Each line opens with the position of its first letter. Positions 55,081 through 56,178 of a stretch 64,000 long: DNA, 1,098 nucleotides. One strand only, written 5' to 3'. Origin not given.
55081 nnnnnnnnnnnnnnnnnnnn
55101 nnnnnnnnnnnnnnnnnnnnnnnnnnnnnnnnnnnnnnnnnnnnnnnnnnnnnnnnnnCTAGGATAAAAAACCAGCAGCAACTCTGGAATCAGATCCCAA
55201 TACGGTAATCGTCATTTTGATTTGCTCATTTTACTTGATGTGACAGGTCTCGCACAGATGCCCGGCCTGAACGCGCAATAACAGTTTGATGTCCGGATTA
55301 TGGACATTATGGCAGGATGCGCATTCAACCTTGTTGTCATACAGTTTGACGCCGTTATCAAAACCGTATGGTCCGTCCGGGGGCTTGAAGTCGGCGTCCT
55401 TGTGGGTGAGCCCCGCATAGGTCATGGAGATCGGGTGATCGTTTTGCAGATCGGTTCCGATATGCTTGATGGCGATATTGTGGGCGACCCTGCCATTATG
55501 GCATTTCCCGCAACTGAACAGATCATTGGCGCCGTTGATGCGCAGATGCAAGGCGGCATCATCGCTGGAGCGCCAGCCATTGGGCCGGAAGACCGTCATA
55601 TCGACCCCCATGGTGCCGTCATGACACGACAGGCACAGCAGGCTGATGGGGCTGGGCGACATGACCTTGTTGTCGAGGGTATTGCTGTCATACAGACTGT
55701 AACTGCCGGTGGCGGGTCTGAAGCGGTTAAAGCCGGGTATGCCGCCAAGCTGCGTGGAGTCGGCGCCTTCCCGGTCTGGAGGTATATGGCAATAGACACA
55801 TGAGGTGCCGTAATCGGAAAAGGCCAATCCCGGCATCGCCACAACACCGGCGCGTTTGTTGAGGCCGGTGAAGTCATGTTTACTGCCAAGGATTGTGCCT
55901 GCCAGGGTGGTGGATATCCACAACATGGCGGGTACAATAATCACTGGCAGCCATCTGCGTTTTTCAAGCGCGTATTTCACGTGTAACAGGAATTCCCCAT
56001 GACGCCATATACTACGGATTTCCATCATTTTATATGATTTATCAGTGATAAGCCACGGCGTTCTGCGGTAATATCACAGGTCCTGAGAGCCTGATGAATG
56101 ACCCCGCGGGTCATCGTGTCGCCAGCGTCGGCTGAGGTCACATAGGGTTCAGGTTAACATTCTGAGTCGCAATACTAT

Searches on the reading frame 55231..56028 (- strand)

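Call 48: search_protein_families(library=pfam, proteins=[window:55231-56028:-], max_evalue=0.0001)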
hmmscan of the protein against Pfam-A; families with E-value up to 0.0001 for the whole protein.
window:55231-56028:- (265 aa): 3 families
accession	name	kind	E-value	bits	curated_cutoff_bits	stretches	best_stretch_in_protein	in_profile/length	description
PF09699.15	Paired_CXXCH_1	-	3.8e-08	33.3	20.6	0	235-263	8-36/41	Doubled CXXCH motif (Paired_CXXCH_1)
PF22113.1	Mtrc-MtrF_II-IV_dom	-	6.8e-08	32.7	30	0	70-189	77-175/176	Outer membrane cytochrome MtrC/MtrF-like, domains II/IV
PF14522.11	Cytochrome_C7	-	3.1e-06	27.3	24.8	0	170-263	13-66/67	Cytochrome c7 and related cytochrome c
